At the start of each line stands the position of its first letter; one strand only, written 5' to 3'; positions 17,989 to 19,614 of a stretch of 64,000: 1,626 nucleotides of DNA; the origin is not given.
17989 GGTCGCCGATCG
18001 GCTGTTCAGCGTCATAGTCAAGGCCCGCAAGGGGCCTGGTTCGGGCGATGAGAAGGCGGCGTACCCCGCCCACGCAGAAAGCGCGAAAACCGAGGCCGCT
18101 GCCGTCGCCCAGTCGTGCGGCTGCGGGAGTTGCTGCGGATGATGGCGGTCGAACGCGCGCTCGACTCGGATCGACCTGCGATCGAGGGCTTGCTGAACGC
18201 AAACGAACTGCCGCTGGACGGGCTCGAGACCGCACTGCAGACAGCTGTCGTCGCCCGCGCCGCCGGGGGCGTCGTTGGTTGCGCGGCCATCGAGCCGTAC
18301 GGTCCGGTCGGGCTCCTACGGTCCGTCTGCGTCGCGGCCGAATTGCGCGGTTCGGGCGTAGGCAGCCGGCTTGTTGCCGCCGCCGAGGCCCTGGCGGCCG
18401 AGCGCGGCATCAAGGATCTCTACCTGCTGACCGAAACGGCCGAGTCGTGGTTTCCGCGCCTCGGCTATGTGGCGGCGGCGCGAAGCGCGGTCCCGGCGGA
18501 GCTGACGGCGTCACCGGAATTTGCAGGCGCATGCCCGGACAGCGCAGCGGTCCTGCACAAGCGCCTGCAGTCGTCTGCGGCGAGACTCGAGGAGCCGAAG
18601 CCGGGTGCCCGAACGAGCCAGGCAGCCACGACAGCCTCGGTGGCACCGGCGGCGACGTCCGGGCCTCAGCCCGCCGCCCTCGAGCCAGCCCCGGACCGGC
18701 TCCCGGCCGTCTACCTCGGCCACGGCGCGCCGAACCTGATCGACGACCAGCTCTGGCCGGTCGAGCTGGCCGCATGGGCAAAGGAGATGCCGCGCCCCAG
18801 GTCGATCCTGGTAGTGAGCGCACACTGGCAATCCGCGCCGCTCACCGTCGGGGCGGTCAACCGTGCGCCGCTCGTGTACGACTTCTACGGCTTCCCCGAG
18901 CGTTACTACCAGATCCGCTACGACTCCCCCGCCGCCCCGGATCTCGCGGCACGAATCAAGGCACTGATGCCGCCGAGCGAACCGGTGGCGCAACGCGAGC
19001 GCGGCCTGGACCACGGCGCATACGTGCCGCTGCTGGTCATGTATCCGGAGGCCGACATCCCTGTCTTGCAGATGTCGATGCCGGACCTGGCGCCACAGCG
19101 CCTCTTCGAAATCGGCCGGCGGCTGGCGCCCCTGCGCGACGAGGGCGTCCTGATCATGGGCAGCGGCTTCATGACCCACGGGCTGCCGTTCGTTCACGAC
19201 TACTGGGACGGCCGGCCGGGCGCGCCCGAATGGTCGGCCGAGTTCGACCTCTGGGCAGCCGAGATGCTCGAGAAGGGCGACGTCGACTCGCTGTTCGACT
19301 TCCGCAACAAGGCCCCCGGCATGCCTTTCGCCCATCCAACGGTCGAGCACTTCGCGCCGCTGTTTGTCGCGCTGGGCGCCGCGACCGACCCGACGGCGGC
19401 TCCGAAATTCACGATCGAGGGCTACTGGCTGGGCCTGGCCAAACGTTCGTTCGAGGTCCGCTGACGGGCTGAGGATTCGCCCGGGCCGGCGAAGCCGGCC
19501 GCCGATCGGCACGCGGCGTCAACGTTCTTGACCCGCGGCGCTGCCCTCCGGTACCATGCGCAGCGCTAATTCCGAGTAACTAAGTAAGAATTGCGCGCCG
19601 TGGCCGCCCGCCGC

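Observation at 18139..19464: ArsN-like acetyltransferase fused to a LigB/DODA-type extradiol dioxygenase, translationally coupled to arsM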

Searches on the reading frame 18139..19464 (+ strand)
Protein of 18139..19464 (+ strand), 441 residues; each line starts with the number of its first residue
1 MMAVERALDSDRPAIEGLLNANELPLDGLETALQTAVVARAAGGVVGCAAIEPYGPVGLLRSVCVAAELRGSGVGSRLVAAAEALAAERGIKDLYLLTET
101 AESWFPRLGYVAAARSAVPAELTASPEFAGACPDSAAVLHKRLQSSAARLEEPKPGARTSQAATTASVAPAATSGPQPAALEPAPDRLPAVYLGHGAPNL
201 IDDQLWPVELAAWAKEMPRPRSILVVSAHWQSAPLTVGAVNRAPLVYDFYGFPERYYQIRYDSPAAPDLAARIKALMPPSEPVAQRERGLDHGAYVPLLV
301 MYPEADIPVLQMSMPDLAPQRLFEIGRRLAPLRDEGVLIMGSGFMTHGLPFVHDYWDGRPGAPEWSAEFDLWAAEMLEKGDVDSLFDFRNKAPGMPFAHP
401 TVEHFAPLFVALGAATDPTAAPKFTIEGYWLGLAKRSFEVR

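Call 3: search_protein_families(library=pfam, proteins=[window:18139-19464:+], max_evalue=0.01)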
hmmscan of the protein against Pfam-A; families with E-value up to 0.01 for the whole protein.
window:18139-19464:+ (441 aa): 5 families
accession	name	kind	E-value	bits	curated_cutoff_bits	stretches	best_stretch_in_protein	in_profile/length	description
PF02900.23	LigB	-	1.3e-31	110.1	26.3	1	210-417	34-246/269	Catalytic LigB subunit of aromatic ring-opening dioxygenase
PF13508.13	Acetyltransf_7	-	1.9e-11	44.6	27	1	36-111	5-83/84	Acetyltransferase (GNAT) domain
PF00583.31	Acetyltransf_1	-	7.9e-10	39.5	20.7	1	35-99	34-101/116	Acetyltransferase (GNAT) family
PF13673.13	Acetyltransf_10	-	0.0012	19.3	23.6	1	35-113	32-110/128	Acetyltransferase (GNAT) domain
PF08445.16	FR47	-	0.0012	19.2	22.1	1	56-112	20-79/86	FR47-like protein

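Call 4: search_protein_families(library=ncbifam, proteins=[window:18139-19464:+], max_evalue=0.01)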
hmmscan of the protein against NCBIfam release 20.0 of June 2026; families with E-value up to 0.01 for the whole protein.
window:18139-19464:+ (441 aa): 9 families
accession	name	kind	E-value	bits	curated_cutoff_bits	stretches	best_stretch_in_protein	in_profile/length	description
NF007914.1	PRK10628.1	equivalog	5.5e-50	170.1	233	1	186-417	4-238/262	4,5-DOPA-extradiol-dioxygenase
NF040501.1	resist_ArsN2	equivalog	6.9e-42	142.2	125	1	11-141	1-132/133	arsenic resistance N-acetyltransferase ArsN2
NF003641.0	PRK05279.1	equivalog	2.4e-10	39.8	344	1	29-121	329-423/441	amino-acid N-acetyltransferase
TIGR01890.1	N-Ac-Glu-synth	equivalog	5.3e-10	38.8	202.85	1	29-121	317-411/429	amino-acid N-acetyltransferase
NF005840.0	PRK07757.1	equivalog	3.1e-09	36.9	154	1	28-120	36-128/153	N-acetyltransferase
NF005921.0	PRK07922.1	equivalog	5.1e-08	32.7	180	1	32-122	44-135/170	amino-acid N-acetyltransferase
NF002959.0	PRK03624.1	equivalog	3.7e-05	23.5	124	1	32-112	47-131/147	GNAT family acetyltransferase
NF008964.0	PRK12308.1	equivalog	7.7e-05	21.2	657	1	32-122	501-591/624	argininosuccinate lyase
TIGR00124.1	cit_ly_ligase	equivalog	0.001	18.2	262.1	1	14-113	14-107/335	[citrate (pro-3S)-lyase] ligase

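Call 5: find_homologous_proteins(query=window:18139-19464:+, max_evalue=0.00001)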
Query window:18139-19464:+ (441 aa): 7943 proteins with E <= 0.00001 among 8000 candidates; the best 120 are listed.
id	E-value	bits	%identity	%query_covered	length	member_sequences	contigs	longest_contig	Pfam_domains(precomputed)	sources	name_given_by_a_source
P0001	3.5e-290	980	100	100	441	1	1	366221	PF13508.14,PF02900.24,PF00583.32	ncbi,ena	-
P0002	2.7e-186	638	74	89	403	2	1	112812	PF13673.14,PF13508.14,PF02900.24,PF00583.32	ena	-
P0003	1.2e-159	550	89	59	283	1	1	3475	PF02900.24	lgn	-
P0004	2.2e-156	539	85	61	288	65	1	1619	PF02900.24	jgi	jgi:4,5-DOPA dioxygenase extradiol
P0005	7.8e-154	531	88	59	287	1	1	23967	PF02900.24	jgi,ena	-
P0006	1.4e-153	530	88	58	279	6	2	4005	PF02900.24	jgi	jgi:4,5-DOPA dioxygenase extradiol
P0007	1.4e-153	530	79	66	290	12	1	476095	PF02900.24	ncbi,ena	-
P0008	2.4e-153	529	82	64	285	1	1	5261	PF02900.24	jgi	jgi:4,5-DOPA dioxygenase extradiol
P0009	2.6e-153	529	86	58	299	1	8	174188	PF02900.24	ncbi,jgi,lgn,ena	jgi:4,5-DOPA dioxygenase extradiol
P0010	3.2e-153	529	88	58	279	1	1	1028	PF02900.24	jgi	jgi:4,5-DOPA dioxygenase extradiol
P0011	3.4e-153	529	85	60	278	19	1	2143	PF02900.24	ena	-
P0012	4.3e-153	529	85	60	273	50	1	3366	PF02900.24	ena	-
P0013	4.3e-153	529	87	58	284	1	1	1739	PF02900.24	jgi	jgi:4,5-DOPA dioxygenase extradiol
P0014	1.6e-152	527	79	66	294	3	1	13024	PF02900.24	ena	-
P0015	2.3e-152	526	83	62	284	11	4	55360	PF02900.24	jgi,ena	-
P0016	2.5e-152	526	87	58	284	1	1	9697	PF02900.24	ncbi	ncbi:MAG: class III extradiol ring-cleavage dioxygenase [Candidatus Limnocylindrales bacterium]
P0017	1.0e-151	524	84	60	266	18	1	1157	PF02900.24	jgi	jgi:4,5-DOPA dioxygenase extradiol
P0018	2.6e-151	523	86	59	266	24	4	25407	PF02900.24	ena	-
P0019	3.7e-151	522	85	58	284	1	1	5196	PF02900.24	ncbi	-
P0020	4.3e-151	522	85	61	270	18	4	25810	PF02900.24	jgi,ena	jgi:4,5-DOPA dioxygenase extradiol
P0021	4.6e-151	522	87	59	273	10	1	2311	PF02900.24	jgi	jgi:4,5-DOPA dioxygenase extradiol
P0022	1.2e-150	521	81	63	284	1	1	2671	PF02900.24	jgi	jgi:4,5-DOPA dioxygenase extradiol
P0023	1.3e-150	521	87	59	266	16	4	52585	PF02900.24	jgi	jgi:4,5-DOPA dioxygenase extradiol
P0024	2.6e-150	519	82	62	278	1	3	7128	PF02900.24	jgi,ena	jgi:4,5-DOPA dioxygenase extradiol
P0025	3.0e-150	519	86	58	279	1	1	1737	PF02900.24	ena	-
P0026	9.2e-150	518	86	58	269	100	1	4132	PF02900.24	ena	-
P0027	8.0e-149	515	81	62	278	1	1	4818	PF02900.24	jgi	jgi:4,5-DOPA dioxygenase extradiol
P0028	9.8e-148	511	85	58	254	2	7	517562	PF02900.24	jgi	jgi:4,5-DOPA dioxygenase extradiol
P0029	1.1e-147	511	85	60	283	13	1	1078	PF02900.24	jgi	jgi:4,5-DOPA dioxygenase extradiol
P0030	2.1e-147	510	87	58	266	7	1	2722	PF02900.24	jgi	jgi:4,5-DOPA dioxygenase extradiol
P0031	2.4e-147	510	81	62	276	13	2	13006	PF02900.24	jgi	jgi:4,5-DOPA dioxygenase extradiol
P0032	2.4e-147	510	83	59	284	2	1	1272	PF02900.24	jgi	jgi:4,5-DOPA dioxygenase extradiol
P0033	2.9e-147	509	82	62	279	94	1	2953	PF02900.24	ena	-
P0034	3.6e-147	509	81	61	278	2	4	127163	PF02900.24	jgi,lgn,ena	jgi:4,5-DOPA dioxygenase extradiol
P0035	1.6e-146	507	84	58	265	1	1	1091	PF02900.24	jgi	jgi:4,5-DOPA dioxygenase extradiol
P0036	2.6e-146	506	84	59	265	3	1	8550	PF02900.24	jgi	jgi:4,5-DOPA dioxygenase extradiol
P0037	3.8e-146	506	84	59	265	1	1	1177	PF02900.24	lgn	-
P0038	5.1e-146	505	83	58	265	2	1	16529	PF02900.24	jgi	jgi:4,5-DOPA dioxygenase extradiol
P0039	1.4e-145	504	82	60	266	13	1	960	PF02900.24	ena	-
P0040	1.8e-145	504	83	59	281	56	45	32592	PF02900.24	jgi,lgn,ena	jgi:4,5-DOPA dioxygenase extradiol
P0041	2.0e-145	503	81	61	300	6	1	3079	PF02900.24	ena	-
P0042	2.5e-145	503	82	59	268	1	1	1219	PF02900.24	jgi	jgi:4,5-DOPA dioxygenase extradiol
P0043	6.5e-145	502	78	61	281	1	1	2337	PF02900.24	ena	-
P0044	1.1e-144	501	80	61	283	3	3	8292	PF02900.24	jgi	jgi:4,5-DOPA dioxygenase extradiol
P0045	1.3e-144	501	82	61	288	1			PF02900.24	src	-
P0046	2.2e-144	500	82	58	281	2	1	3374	PF02900.24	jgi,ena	-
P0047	2.8e-144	500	82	58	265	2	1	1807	PF02900.24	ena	-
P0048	7.8e-144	498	75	65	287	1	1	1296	PF02900.24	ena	-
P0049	1.1e-143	498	82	59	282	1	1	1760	PF02900.24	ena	-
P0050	4.6e-143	496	82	59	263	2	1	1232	PF02900.24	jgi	jgi:4,5-DOPA dioxygenase extradiol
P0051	6.3e-143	495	81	58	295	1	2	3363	PF02900.24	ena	-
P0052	8.3e-143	495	82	58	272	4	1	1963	PF02900.24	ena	-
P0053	9.3e-143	495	77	64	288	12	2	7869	PF02900.24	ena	-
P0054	1.5e-142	494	81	58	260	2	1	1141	PF02900.24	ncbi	-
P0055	1.6e-142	494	80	59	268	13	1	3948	PF02900.24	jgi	jgi:4,5-DOPA dioxygenase extradiol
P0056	1.9e-142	494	81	58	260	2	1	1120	PF02900.24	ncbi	-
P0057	2.2e-142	493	82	58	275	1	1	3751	PF02900.24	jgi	jgi:4,5-DOPA dioxygenase extradiol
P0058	3.1e-142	493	78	63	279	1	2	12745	PF02900.24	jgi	jgi:4,5-DOPA dioxygenase extradiol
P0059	3.8e-142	493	82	58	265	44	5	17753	PF02900.24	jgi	jgi:4,5-DOPA dioxygenase extradiol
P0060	4.2e-142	492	81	58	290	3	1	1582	PF02900.24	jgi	-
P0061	5.0e-142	492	82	58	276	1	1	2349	PF02900.24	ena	-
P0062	5.3e-142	492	83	58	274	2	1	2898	PF02900.24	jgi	jgi:4,5-DOPA dioxygenase extradiol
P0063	1.0e-141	491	82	58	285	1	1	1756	PF02900.24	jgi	jgi:4,5-DOPA dioxygenase extradiol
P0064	1.0e-141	491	78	63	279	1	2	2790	PF02900.24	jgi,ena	jgi:4,5-DOPA dioxygenase extradiol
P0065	1.1e-141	491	81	59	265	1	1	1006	PF02900.24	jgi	jgi:4,5-DOPA dioxygenase extradiol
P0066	1.2e-141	491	81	58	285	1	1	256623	PF02900.24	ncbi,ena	-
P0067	1.9e-141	490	77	64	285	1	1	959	PF02900.24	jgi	jgi:4,5-DOPA dioxygenase extradiol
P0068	2.8e-141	490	78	63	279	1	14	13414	PF02900.24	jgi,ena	jgi:4,5-DOPA dioxygenase extradiol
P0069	3.0e-141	490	78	63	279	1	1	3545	PF02900.24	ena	-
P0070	3.0e-141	490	78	60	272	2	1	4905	PF02900.24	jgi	jgi:4,5-DOPA dioxygenase extradiol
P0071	3.1e-141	490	78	63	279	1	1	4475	PF02900.24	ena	-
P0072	3.6e-141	489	82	58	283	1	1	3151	PF02900.24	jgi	jgi:4,5-DOPA dioxygenase extradiol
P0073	3.9e-141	489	78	63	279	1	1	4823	PF02900.24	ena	-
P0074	4.0e-141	489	81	58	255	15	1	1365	PF02900.24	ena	-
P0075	4.3e-141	489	80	58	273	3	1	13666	PF02900.24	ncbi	ncbi:MAG: class III extradiol ring-cleavage dioxygenase [Candidatus Limnocylindrales bacterium]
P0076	4.5e-141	489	82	58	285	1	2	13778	PF02900.24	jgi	jgi:4,5-DOPA dioxygenase extradiol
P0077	5.1e-141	489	81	58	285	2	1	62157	PF02900.24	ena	-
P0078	5.6e-141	489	82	58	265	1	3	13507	PF02900.24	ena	-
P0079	5.9e-141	489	83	58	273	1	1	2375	PF02900.24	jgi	jgi:4,5-DOPA dioxygenase extradiol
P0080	5.9e-141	489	81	59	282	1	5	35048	PF02900.24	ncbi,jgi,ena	jgi:4,5-DOPA dioxygenase extradiol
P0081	6.4e-141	489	82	58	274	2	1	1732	PF02900.24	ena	-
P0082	7.5e-141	488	78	63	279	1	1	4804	PF02900.24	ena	-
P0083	7.6e-141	488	81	58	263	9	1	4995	PF02900.24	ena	-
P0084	8.1e-141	488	81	59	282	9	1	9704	PF02900.24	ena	-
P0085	8.6e-141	488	82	58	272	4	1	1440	PF02900.24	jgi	-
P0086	9.1e-141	488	82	58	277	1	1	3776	PF02900.24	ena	-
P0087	1.3e-140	487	77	63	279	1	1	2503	PF02900.24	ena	-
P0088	2.1e-140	487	81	59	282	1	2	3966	PF02900.24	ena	-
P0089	2.6e-140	487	81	58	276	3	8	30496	PF02900.24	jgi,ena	jgi:4,5-DOPA dioxygenase extradiol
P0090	3.5e-140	486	78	63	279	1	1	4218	PF02900.24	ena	-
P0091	4.2e-140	486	78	63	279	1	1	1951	PF02900.24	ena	-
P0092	6.3e-140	485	77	63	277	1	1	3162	PF02900.24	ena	-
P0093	7.1e-140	485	80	58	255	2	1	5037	PF02900.24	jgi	jgi:4,5-DOPA dioxygenase extradiol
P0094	7.3e-140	485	78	60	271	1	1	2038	PF02900.24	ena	-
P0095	8.0e-140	485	78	59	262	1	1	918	PF02900.24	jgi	jgi:4,5-DOPA dioxygenase extradiol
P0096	8.7e-140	485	81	58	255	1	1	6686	PF02900.24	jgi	jgi:4,5-DOPA dioxygenase extradiol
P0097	1.3e-139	484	80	58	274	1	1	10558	PF02900.24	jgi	jgi:4,5-DOPA dioxygenase extradiol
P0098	1.3e-139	484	82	58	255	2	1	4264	PF02900.24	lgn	-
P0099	2.1e-139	484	80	58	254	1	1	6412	PF02900.24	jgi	-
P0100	3.3e-139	483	82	58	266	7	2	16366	PF02900.24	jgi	jgi:4,5-DOPA dioxygenase extradiol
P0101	5.4e-139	482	79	58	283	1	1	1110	PF02900.24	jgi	jgi:4,5-DOPA dioxygenase extradiol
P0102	3.2e-138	480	81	58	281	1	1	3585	PF02900.24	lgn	-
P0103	3.6e-138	479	79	58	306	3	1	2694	PF02900.24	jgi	-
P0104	9.9e-138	478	79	58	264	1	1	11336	PF02900.24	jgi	jgi:4,5-DOPA dioxygenase extradiol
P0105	1.7e-137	477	78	58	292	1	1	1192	PF02900.24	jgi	jgi:4,5-DOPA dioxygenase extradiol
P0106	5.6e-137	476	80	58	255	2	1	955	PF02900.24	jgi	jgi:4,5-DOPA dioxygenase extradiol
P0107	5.7e-137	476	80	58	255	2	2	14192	PF02900.24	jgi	jgi:4,5-DOPA dioxygenase extradiol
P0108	1.1e-136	475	81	58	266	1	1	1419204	PF02900.24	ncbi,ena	-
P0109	1.2e-136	474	73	66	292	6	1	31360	PF02900.24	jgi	jgi:4,5-DOPA dioxygenase extradiol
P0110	2.9e-136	473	71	66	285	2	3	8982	PF02900.24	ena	-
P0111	5.8e-135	469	77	59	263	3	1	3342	PF02900.24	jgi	jgi:4,5-DOPA dioxygenase extradiol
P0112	1.5e-134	468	80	58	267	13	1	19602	PF02900.24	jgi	jgi:4,5-DOPA dioxygenase extradiol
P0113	2.0e-134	467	72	64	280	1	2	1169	PF02900.24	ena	-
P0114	5.5e-134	466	72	65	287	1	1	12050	PF02900.24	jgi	jgi:4,5-DOPA dioxygenase extradiol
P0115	6.0e-134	466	74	63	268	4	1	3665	PF02900.24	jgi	jgi:4,5-DOPA dioxygenase extradiol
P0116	1.0e-133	465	78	58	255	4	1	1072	PF02900.24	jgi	jgi:4,5-DOPA dioxygenase extradiol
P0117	2.8e-133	463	77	57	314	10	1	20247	PF02900.24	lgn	-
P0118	3.4e-133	463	76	58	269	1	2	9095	PF02900.24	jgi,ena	jgi:4,5-DOPA dioxygenase extradiol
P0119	4.0e-133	463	76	59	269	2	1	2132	PF02900.24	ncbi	-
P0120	4.7e-133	463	72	64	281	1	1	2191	PF02900.24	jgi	jgi:4,5-DOPA dioxygenase extradiol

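Call 6: find_encoding_contigs(protein=P0002, flank=8000, max_places=3)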
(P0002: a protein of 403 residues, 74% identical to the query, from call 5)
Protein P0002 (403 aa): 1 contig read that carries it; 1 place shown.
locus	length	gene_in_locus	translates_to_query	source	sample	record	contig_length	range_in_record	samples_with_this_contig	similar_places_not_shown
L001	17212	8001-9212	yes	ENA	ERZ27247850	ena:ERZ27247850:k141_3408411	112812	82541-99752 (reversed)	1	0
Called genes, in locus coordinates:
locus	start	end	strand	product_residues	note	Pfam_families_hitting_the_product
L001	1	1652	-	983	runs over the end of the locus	PF13191:AAA_16, PF17874:TPR_MalT, PF00196:GerE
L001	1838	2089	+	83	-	PF14026:SCO4226-like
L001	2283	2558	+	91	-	-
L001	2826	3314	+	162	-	PF03176:MMPL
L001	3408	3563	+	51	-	PF08570:DUF1761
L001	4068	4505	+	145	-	PF01022:HTH_5, PF12802:MarR_2 (weak), PF12840:HTH_20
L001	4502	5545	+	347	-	PF03773:ArsP_1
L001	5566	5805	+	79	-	PF13192:Thioredoxin_3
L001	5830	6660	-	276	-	PF00376:MerR, PF13411:MerR_1, PF01451:LMWPc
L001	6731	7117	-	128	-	PF12840:HTH_20, PF01022:HTH_5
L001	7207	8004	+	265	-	PF01135:PCMT (weak), PF13489:Methyltransf_23, PF01209:Ubie_methyltran, PF13847:Methyltransf_31, PF08241:Methyltransf_11, PF08242:Methyltransf_12, PF13649:Methyltransf_25, PF20922:Anamorsin_N (weak)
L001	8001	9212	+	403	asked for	PF00583:Acetyltransf_1, PF13508:Acetyltransf_7, PF13673:Acetyltransf_10, PF02900:LigB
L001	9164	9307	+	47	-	-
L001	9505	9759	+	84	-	-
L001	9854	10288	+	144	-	PF02535:Zip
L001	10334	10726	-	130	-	PF09851:SHOCT (weak)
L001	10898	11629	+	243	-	PF06271:RDD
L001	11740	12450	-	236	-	-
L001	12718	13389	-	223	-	-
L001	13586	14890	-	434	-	PF00512:HisKA, PF02518:HATPase_c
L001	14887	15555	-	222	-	PF00072:Response_reg, PF00486:Trans_reg_C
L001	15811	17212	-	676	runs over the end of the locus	PF13231:PMT_2, PF24878:YkcB_C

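Call 7: find_encoding_contigs(protein=P0001, flank=8000, max_places=3)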
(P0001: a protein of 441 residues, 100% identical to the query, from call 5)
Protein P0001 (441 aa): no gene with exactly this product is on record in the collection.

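Call 8: find_encoding_contigs(protein=P0007, flank=7000, max_places=2)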
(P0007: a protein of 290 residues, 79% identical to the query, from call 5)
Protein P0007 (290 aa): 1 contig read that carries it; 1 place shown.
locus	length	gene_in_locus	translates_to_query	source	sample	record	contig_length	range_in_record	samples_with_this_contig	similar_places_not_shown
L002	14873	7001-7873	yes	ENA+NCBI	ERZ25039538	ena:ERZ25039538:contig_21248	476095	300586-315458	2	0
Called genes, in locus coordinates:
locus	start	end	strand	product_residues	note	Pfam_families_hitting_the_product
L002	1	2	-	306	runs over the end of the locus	PF00702:Hydrolase (weak), PF08282:Hydrolase_3, PF05116:S6PP (weak)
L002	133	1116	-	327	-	PF00291:PALP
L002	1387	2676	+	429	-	PF05816:TelA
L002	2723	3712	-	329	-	PF00376:MerR, PF13411:MerR_1, PF01451:LMWPc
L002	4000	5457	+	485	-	-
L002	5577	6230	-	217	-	PF02589:LUD_dom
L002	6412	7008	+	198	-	PF12802:MarR_2, PF01047:MarR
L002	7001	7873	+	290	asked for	PF02900:LigB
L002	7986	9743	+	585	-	PF02369:Big_1 (faint), PF13620:CarboxypepD_reg (faint), PF16640:Big_3_5 (weak)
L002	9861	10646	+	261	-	PF02535:Zip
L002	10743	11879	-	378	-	PF01321:Creatinase_N (weak), PF00557:Peptidase_M24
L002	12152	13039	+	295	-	-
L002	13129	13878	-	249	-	-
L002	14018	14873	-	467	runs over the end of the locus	PF00512:HisKA, PF02518:HATPase_c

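Call 9: find_encoding_contigs(protein=P0009, flank=7000, max_places=3)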
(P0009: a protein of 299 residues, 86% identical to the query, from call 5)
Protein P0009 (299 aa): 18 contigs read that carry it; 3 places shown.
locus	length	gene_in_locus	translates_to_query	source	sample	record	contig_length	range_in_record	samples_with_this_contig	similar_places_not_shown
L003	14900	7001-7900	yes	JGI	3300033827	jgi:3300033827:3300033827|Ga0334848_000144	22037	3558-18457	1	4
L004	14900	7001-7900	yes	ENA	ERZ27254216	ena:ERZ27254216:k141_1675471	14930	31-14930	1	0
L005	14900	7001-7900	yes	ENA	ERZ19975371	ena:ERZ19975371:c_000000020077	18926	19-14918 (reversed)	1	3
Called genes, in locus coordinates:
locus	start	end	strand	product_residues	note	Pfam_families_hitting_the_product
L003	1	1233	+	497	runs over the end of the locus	-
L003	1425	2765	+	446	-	PF05816:TelA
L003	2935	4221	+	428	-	PF05816:TelA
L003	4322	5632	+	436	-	-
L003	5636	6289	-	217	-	PF02589:LUD_dom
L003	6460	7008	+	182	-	PF12802:MarR_2, PF25212:HVO_A0114 (weak), PF01047:MarR, PF13463:HTH_27 (faint)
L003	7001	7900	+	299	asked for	PF02900:LigB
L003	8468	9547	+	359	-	-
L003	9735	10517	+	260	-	PF02535:Zip (weak)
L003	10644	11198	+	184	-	PF06271:RDD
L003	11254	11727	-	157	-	-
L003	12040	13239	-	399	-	PF00512:HisKA, PF02518:HATPase_c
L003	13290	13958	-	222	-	PF00072:Response_reg, PF00486:Trans_reg_C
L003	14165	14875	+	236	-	-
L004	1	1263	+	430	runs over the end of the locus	?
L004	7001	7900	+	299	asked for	PF02900:LigB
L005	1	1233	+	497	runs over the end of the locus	-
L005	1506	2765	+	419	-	PF05816:TelA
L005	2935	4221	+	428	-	PF05816:TelA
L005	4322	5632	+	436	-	-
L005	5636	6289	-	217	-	PF02589:LUD_dom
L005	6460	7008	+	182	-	PF12802:MarR_2, PF25212:HVO_A0114 (weak), PF01047:MarR, PF13463:HTH_27 (faint)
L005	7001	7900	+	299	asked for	PF02900:LigB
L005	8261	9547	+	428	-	-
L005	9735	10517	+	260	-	PF02535:Zip (weak)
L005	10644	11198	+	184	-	PF06271:RDD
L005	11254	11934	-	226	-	-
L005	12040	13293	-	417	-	PF00512:HisKA, PF02518:HATPase_c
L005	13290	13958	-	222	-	PF00072:Response_reg, PF00486:Trans_reg_C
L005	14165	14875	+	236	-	-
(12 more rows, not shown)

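Call 10: find_encoding_contigs(protein=P0005, flank=7000, max_places=2)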
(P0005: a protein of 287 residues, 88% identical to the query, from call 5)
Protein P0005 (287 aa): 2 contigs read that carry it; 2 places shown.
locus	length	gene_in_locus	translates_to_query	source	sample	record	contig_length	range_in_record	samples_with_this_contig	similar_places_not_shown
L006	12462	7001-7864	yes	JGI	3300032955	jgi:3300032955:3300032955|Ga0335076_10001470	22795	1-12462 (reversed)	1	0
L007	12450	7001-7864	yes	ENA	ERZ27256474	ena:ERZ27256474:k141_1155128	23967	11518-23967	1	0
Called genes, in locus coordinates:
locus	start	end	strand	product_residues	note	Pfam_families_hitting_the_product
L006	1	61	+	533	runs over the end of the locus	PF13531:SBP_bac_11, PF13416:SBP_bac_8 (faint), PF00092:VWA, PF13519:VWA_2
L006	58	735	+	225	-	-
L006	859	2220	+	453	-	PF05816:TelA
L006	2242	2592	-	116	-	PF12840:HTH_20 (weak), PF01022:HTH_5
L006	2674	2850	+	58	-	-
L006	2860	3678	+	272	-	PF01135:PCMT (weak), PF13489:Methyltransf_23, PF01209:Ubie_methyltran, PF13847:Methyltransf_31, PF08241:Methyltransf_11, PF08242:Methyltransf_12, PF13649:Methyltransf_25, PF20922:Anamorsin_N (weak)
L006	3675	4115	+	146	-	PF00583:Acetyltransf_1, PF13673:Acetyltransf_10 (weak), PF13508:Acetyltransf_7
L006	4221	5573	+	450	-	-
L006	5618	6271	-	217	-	PF02589:LUD_dom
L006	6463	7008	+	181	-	PF12802:MarR_2, PF01047:MarR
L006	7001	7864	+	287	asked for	PF02900:LigB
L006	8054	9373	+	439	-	-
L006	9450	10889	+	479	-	-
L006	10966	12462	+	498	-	PF21959:DUF6923 (faint)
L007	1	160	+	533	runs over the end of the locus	PF13531:SBP_bac_11, PF13416:SBP_bac_8 (faint), PF00092:VWA, PF13519:VWA_2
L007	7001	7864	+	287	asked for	PF02900:LigB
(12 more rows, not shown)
